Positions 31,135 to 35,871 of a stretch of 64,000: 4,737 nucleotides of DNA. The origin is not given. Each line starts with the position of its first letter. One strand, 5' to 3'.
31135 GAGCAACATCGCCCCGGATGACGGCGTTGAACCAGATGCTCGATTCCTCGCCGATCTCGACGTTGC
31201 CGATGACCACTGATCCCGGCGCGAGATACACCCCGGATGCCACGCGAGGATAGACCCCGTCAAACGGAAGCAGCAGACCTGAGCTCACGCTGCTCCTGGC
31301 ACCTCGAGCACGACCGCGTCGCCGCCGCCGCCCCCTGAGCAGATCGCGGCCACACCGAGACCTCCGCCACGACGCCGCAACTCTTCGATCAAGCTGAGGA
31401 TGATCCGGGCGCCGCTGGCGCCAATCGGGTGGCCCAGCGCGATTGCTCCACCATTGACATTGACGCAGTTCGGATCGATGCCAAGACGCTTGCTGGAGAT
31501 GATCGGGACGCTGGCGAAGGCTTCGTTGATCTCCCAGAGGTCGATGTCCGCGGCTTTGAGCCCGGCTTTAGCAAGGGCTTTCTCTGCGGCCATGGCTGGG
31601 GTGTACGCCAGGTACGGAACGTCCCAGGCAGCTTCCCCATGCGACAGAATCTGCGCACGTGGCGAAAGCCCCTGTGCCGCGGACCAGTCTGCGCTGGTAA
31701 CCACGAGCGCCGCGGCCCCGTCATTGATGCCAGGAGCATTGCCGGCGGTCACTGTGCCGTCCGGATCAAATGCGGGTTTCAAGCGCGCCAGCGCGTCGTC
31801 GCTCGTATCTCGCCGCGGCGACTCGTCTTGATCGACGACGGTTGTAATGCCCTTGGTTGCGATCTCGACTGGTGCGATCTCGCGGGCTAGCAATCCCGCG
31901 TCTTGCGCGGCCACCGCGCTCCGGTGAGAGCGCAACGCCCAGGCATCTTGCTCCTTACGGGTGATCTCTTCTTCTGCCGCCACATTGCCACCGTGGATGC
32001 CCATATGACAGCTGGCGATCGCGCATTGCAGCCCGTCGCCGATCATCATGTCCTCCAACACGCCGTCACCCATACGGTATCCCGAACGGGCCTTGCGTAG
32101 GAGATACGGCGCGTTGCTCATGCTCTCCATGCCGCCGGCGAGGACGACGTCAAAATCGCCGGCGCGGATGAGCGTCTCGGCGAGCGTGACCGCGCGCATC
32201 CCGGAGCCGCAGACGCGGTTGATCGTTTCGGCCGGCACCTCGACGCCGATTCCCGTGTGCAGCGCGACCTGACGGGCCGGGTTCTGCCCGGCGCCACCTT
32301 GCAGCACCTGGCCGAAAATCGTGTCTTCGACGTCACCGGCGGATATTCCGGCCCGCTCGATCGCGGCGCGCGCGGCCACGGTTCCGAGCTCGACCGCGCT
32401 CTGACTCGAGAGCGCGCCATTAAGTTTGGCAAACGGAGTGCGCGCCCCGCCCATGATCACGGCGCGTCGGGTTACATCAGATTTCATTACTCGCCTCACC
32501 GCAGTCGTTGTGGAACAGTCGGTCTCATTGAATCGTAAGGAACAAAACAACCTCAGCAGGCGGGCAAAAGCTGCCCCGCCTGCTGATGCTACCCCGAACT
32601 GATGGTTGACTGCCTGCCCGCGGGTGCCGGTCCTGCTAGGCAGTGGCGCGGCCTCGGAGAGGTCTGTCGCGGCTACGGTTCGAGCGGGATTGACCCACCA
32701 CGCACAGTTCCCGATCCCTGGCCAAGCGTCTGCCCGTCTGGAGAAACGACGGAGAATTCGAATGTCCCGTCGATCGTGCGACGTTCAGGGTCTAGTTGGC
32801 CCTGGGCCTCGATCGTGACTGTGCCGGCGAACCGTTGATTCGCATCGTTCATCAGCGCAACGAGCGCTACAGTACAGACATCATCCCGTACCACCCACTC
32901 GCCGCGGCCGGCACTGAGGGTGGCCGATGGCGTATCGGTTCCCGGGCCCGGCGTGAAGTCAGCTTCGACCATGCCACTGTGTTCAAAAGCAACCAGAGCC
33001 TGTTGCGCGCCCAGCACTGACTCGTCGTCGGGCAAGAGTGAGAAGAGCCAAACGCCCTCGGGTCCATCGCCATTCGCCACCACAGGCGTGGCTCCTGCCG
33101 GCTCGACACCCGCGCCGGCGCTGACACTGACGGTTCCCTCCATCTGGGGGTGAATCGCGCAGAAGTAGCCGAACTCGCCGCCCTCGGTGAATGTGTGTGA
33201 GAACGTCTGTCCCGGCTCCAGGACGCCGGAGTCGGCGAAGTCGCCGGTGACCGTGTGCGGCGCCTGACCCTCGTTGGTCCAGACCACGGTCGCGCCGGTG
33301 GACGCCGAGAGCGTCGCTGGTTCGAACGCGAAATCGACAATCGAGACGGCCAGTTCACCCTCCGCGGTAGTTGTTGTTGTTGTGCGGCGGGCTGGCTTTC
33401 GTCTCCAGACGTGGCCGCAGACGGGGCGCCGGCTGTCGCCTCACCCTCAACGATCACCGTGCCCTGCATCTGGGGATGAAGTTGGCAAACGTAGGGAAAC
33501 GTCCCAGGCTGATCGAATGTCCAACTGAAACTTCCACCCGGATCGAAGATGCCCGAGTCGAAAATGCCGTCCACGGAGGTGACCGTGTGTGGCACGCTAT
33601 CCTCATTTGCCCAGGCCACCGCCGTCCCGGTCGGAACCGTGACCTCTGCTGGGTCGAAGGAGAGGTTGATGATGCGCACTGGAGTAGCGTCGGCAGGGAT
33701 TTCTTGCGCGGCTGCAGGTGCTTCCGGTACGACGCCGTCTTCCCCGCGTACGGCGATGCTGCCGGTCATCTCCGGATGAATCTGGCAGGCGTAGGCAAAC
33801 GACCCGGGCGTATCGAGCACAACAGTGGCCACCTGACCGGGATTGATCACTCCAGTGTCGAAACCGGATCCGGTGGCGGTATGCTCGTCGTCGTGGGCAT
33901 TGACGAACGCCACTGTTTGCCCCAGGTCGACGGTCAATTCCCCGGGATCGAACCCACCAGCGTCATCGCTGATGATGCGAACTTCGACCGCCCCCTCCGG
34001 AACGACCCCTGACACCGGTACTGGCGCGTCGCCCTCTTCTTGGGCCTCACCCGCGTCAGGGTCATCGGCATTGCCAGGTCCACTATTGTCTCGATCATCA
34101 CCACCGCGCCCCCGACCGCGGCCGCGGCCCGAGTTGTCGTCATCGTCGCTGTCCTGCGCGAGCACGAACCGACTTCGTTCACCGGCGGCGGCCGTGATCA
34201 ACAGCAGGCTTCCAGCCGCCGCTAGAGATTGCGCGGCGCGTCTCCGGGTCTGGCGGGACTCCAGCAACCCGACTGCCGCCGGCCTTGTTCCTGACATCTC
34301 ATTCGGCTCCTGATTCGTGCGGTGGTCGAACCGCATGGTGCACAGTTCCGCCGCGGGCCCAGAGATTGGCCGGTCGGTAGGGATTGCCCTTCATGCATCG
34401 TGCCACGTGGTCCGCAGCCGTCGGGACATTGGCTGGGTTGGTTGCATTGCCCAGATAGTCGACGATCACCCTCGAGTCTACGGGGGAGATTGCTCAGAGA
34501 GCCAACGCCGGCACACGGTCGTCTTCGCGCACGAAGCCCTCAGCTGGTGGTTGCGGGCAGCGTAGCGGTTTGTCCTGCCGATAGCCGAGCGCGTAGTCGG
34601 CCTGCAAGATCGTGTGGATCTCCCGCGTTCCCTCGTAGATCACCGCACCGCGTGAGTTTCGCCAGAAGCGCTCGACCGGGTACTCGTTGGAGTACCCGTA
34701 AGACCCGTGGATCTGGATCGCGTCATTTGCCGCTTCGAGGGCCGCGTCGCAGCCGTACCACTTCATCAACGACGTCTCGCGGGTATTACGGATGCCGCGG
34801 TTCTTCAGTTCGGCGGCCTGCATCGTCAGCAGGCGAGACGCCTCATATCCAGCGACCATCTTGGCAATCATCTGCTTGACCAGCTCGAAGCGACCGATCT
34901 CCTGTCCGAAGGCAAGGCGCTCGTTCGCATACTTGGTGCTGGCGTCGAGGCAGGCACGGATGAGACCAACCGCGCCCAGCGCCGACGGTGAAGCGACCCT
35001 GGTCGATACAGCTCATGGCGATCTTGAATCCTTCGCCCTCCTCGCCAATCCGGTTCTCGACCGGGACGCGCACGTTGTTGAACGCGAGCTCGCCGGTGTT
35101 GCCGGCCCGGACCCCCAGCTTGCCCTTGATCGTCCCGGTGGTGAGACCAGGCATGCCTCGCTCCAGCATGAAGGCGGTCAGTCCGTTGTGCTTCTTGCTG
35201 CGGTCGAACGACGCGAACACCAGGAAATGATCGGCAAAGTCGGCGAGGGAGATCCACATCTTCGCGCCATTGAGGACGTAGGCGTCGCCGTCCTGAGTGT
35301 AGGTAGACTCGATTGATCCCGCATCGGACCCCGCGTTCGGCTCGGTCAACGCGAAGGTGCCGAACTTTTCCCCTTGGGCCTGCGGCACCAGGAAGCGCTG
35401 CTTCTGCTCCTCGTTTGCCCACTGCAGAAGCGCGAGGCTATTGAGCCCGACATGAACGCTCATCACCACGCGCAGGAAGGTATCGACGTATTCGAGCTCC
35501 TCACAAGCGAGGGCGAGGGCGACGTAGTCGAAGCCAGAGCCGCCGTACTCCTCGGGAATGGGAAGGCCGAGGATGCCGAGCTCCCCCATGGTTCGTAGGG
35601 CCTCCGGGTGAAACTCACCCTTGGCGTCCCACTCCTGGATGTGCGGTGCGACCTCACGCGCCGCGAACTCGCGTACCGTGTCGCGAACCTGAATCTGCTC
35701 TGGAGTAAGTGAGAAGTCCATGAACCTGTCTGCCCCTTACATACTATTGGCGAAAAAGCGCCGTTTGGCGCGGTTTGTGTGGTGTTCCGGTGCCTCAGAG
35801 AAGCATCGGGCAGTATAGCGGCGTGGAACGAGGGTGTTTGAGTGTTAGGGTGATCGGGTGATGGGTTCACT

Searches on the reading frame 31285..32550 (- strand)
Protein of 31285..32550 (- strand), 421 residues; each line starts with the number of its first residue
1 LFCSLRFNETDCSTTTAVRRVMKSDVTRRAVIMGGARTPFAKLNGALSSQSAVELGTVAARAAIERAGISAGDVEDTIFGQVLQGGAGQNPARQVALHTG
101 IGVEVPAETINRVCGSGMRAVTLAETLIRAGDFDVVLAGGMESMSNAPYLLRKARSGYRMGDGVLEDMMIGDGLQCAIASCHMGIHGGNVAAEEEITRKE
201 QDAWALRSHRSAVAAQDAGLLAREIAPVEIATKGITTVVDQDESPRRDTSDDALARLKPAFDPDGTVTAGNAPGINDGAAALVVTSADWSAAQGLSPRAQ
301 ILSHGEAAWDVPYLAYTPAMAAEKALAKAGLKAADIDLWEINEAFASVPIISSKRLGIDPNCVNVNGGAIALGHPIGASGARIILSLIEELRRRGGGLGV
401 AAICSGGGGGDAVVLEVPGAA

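Call 61: search_protein_families(library=pfam, max_evalue=0.001, proteins=[window:31285-32550:-])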
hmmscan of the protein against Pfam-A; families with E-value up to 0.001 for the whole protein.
window:31285-32550:- (421 aa): 4 families
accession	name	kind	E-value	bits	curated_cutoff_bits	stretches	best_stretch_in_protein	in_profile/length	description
PF00108.29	Thiolase_N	-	3.3e-93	312.2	26.4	1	31-287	2-259/260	Thiolase, N-terminal domain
PF02803.24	Thiolase_C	-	3.5e-44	149.8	27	1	296-416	2-122/123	Thiolase, C-terminal domain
PF22691.2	Thiolase_C_1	-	9.2e-07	29.1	28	1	320-358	22-60/144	Thiolase C-terminal domain-like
PF00109.32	ketoacyl-synt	-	0.00027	21.1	20.8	1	101-146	161-206/252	Beta-ketoacyl synthase, N-terminal domain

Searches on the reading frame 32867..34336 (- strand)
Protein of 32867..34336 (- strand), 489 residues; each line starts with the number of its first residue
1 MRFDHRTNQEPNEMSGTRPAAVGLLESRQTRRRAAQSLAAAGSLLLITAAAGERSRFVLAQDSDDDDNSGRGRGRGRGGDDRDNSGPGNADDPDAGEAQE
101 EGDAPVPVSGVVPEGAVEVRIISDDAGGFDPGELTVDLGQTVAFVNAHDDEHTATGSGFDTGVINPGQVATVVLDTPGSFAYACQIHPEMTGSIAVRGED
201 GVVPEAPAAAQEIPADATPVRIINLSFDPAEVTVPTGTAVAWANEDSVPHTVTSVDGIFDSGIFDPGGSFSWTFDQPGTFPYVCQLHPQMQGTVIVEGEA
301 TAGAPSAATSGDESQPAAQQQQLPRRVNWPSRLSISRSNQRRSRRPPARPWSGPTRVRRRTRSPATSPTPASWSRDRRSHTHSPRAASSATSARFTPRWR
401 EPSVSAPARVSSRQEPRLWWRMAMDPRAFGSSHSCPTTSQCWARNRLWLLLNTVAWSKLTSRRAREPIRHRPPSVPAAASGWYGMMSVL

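Call 61: search_protein_families(library=pfam, max_evalue=0.001, proteins=[window:32867-34336:-])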
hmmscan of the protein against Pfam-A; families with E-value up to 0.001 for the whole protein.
window:32867-34336:- (489 aa): 2 families
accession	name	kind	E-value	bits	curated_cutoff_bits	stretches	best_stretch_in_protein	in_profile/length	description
PF13473.12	Cupredoxin_1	-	1.4e-17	64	27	2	218-296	23-104/104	Cupredoxin-like domain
PF00127.26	Copper-bind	-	1.1e-15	58.3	21.2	1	223-297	10-99/99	Copper binding proteins, plastocyanin/azurin family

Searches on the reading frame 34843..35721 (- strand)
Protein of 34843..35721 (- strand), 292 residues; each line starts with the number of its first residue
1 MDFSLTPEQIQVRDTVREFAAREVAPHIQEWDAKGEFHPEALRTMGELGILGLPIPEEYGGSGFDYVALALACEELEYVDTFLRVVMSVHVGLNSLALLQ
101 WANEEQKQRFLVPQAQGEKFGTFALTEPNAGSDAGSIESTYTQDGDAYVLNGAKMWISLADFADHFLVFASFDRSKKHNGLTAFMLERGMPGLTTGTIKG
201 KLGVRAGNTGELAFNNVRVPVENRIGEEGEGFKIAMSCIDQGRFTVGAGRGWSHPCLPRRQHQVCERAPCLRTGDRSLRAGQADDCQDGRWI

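Call 61: search_protein_families(library=pfam, max_evalue=0.001, proteins=[window:34843-35721:-])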
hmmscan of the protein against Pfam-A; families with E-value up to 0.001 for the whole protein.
window:34843-35721:- (292 aa): 2 families
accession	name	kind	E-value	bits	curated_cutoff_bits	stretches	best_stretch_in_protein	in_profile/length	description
PF02771.21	Acyl-CoA_dh_N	-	1.9e-38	131.8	22.9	1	6-118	1-113/113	Acyl-CoA dehydrogenase, N-terminal domain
PF02770.24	Acyl-CoA_dh_M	-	1.7e-26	92.7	33.3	1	122-217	1-97/97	Acyl-CoA dehydrogenase, middle domain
